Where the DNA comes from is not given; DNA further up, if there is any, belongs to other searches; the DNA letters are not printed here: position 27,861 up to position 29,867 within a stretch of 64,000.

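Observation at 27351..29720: Unusual single-polypeptide fusion of a DedA/TVP38 membrane domain with an amidohydrolase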

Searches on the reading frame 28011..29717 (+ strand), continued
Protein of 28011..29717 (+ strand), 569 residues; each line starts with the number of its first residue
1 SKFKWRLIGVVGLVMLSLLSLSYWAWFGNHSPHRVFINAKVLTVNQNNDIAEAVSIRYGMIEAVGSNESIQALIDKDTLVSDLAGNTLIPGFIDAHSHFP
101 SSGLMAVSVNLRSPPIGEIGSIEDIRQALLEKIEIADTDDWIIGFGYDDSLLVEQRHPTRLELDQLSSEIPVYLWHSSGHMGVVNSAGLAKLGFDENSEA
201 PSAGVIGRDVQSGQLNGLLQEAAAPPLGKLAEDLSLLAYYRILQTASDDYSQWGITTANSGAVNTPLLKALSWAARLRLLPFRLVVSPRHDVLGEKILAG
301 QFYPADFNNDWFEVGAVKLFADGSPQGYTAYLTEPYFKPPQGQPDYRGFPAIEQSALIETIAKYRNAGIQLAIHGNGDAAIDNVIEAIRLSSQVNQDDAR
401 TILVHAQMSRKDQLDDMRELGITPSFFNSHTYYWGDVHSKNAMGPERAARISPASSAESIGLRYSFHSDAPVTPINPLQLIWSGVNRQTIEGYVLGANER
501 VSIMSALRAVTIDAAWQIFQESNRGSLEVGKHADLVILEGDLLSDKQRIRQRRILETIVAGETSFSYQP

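Call 65: search_protein_families(library=pfam, proteins=[L012:1621-2619:+, L012:5943-7712:+, L013:1936-2925:-, L013:5841-7400:+, L015:1464-2588:+, L017:1922-3001:-, L017:5692-6237:+, L018:2369-3130:+, L011:2563-3222:+, L020:329-2527:+], max_evalue=0.001)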
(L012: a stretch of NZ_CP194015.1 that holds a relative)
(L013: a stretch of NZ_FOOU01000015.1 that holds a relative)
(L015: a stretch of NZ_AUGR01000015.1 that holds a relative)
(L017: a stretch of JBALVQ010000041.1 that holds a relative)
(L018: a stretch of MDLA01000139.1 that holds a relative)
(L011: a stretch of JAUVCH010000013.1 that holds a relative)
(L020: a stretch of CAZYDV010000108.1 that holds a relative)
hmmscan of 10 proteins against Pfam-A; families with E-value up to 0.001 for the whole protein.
L012:1621-2619:+ (333 aa): 1 family
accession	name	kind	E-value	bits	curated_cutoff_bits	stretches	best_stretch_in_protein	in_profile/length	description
PF01297.22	ZnuA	-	4.3e-55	187.5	29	1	48-325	2-262/263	Zinc-uptake complex component A periplasmic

L012:5943-7712:+ (590 aa): 2 families
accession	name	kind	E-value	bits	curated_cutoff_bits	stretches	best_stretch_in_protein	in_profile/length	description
PF00563.25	EAL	-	5.3e-72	242.4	31.3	1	332-565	4-236/236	EAL domain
PF00990.26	GGDEF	-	1.5e-45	155.3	23.8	1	154-309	2-160/161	Diguanylate cyclase, GGDEF domain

L013:1936-2925:- (330 aa): 1 family
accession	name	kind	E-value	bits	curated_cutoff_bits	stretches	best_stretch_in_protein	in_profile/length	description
PF00296.26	Bac_luciferase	-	2.6e-44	152.3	27.9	1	46-282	18-249/314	Luciferase-like monooxygenase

L013:5841-7400:+ (520 aa): 4 families
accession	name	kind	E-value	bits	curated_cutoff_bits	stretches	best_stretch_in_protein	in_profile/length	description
PF07991.19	KARI_N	-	6.2e-57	192.2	20.6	1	65-234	2-165/165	Acetohydroxy acid isomeroreductase, NADPH-binding domain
PF01450.25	KARI_C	-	5.2e-37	127.8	29.1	2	240-372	1-134/144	Ketol-acid reductoisomerase, C-terminal domain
PF02826.25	2-Hacid_dh_C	-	2e-05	24.5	25.1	1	63-158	32-123/178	D-isomer specific 2-hydroxyacid dehydrogenase, NAD binding domain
PF02558.23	ApbA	-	7.5e-05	22.8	22.2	1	70-155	1-93/150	Ketopantoate reductase PanE/ApbA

L015:1464-2588:+ (375 aa): 2 families
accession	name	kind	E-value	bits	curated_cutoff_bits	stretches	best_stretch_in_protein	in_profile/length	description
PF00990.26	GGDEF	-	6.2e-56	189.1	23.8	1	212-371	2-161/161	Diguanylate cyclase, GGDEF domain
PF24898.2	GGDEF_GdpP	-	0.00088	20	30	0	249-372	2-116/126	Cyclic-di-AMP phosphodiesterase GdpP-like, GGDEF domain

L017:1922-3001:- (360 aa): 1 family
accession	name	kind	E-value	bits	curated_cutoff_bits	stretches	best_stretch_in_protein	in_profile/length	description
PF02574.22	S-methyl_trans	-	4.4e-67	227.4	22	1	22-304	1-283/283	Homocysteine S-methyltransferase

L017:5692-6237:+ (182 aa): 0 families

L018:2369-3130:+ (254 aa): 2 families
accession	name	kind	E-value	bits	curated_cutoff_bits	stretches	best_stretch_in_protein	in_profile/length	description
PF04446.17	Thg1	-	1.1e-28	100.2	29.2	1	8-130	2-130/130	tRNAHis guanylyltransferase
PF14413.11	Thg1C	-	1.8e-14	54.4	26.3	1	135-224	3-94/116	Thg1 C terminal domain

L011:2563-3222:+ (220 aa): 1 family
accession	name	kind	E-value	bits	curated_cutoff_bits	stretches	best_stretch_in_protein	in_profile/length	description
PF01694.28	Rhomboid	-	1.7e-18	67.7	22.6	1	58-191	5-142/143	Rhomboid domain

L020:329-2527:+ (733 aa): 5 families
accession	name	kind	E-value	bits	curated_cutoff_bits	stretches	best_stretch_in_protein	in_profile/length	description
PF22290.1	DmmA-like_N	-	2.2e-08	35.1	33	1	510-630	5-124/124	Dimethylamine monooxygenase subunit DmmA-like, N-terminal domain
PF13484.11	Fer4_16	-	2.7e-08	34.9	30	1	221-280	2-66/66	4Fe-4S double cluster binding domain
PF00111.32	Fer2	-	3.1e-08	33.9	21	1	653-722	4-76/77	2Fe-2S iron-sulfur cluster binding domain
PF12838.12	Fer4_7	-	9.1e-08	32.9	27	1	221-280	2-51/52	4Fe-4S dicluster domain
PF13237.11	Fer4_10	-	0.00092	19.5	25.5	0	269-284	11-29/53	4Fe-4S dicluster domain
